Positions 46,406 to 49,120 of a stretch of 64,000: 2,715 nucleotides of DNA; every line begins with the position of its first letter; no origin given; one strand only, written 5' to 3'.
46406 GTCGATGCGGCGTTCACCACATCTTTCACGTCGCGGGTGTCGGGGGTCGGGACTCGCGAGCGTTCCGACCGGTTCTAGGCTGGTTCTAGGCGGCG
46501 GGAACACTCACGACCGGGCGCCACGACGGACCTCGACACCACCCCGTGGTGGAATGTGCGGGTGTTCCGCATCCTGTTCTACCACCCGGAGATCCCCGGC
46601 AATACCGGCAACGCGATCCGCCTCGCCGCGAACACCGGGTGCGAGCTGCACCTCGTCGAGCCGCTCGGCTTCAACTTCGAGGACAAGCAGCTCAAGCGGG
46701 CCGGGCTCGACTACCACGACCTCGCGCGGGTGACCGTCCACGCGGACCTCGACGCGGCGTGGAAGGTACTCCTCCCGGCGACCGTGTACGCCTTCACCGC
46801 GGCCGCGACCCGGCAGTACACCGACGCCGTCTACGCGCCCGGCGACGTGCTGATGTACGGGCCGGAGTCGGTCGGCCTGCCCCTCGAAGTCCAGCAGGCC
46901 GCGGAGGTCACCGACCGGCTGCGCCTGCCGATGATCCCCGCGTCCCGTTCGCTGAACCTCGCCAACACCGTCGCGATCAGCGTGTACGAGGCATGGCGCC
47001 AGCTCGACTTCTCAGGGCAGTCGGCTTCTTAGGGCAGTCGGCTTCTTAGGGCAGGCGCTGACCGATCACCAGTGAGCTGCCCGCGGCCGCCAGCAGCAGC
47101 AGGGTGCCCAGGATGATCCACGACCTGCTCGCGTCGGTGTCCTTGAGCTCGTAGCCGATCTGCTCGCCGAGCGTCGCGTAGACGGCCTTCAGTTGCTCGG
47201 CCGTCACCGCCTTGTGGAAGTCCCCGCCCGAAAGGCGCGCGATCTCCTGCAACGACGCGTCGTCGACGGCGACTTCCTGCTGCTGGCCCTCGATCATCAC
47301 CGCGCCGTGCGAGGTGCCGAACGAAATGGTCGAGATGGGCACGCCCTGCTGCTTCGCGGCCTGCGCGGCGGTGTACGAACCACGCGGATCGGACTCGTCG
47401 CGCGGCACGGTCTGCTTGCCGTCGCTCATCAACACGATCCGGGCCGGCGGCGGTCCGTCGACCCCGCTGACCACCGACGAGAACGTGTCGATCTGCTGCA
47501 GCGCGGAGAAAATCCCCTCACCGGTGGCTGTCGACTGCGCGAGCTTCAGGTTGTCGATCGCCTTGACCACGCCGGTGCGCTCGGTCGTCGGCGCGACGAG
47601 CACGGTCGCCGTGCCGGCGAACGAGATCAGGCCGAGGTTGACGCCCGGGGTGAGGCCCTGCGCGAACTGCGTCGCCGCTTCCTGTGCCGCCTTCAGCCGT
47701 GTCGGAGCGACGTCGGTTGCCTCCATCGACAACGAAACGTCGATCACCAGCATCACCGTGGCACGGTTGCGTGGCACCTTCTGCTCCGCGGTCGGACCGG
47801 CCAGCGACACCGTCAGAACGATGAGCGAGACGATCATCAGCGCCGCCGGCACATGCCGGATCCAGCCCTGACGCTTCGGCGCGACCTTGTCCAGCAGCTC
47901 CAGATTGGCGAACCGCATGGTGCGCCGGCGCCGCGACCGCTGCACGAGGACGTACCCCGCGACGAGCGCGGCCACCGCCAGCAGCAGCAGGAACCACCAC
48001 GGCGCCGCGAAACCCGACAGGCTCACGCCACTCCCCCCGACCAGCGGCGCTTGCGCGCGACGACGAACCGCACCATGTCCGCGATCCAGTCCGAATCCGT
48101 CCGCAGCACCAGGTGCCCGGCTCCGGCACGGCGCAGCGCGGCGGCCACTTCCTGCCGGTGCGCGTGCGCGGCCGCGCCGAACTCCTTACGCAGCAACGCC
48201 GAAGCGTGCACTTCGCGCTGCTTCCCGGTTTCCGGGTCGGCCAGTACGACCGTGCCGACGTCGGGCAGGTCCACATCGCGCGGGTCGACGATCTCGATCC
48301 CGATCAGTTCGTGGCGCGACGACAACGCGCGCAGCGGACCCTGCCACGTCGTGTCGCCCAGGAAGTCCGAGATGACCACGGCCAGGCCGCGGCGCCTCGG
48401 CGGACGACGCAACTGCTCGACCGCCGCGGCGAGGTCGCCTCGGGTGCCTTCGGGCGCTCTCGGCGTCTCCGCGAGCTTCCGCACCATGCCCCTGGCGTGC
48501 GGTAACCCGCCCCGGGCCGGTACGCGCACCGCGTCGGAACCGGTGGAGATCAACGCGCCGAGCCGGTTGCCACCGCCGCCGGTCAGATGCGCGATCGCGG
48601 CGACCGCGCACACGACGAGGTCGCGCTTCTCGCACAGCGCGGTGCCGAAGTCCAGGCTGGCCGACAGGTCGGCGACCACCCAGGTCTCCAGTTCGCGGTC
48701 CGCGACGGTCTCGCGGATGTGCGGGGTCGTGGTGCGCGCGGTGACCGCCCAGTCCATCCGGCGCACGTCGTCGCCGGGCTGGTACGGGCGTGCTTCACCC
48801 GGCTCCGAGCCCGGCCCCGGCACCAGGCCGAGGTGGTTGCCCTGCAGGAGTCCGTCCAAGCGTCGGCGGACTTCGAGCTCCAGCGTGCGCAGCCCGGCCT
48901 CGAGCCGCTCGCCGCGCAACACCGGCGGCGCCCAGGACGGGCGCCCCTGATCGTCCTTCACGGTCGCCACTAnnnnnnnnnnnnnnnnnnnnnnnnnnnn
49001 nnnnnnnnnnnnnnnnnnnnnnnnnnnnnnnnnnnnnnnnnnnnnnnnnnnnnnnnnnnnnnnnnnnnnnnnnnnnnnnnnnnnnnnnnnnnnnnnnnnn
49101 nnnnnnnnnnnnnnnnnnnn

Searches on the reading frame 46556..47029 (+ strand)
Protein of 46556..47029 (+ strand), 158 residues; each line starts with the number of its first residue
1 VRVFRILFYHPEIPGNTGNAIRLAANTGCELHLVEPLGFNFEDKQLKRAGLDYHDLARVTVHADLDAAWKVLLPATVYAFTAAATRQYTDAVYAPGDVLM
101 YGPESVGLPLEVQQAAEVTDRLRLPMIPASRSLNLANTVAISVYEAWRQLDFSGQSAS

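Call 34: search_protein_families(library=pfam, proteins=[window:46556-47029:+], max_evalue=0.00001)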
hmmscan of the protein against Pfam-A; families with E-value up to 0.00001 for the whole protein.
window:46556-47029:+ (158 aa): 1 family
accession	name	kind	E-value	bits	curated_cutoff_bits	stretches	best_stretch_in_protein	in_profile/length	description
PF00588.24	SpoU_methylase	-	5.5e-26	91.8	29.7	1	5-144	3-142/142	SpoU rRNA Methylase family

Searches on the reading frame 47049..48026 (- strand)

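Call 34: search_protein_families(library=pfam, proteins=[window:47049-48026:-], max_evalue=0.00001)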
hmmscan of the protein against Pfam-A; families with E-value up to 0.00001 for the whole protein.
window:47049-48026:- (326 aa): 3 families
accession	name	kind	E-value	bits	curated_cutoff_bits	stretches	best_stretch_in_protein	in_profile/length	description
PF13519.12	VWA_2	-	3.5e-18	66.6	27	1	91-203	1-106/107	von Willebrand factor type A domain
PF00092.34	VWA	-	2.4e-11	44.6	23.8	1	91-275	2-164/174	von Willebrand factor type A domain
PF07584.16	BatA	-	1.4e-08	35.5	25.9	1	4-78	2-77/77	Aerotolerance regulator N-terminal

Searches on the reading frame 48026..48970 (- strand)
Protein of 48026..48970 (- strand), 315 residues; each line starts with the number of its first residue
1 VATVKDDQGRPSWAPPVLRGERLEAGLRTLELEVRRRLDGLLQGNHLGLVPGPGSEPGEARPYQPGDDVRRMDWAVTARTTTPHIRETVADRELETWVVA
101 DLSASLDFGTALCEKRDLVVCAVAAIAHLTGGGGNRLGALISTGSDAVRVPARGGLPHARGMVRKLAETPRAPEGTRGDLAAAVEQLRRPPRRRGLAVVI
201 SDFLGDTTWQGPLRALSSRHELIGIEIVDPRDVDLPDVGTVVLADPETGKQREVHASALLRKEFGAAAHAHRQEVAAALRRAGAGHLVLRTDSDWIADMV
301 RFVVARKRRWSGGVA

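Call 34: search_protein_families(library=pfam, proteins=[window:48026-48970:-], max_evalue=0.00001)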
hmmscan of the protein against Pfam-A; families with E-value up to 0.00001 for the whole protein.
window:48026-48970:- (315 aa): 1 family
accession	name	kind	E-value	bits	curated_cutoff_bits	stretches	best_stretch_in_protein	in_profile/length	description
PF01882.25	DUF58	-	1e-74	250.8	23.4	1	59-273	1-215/216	Protein of unknown function DUF58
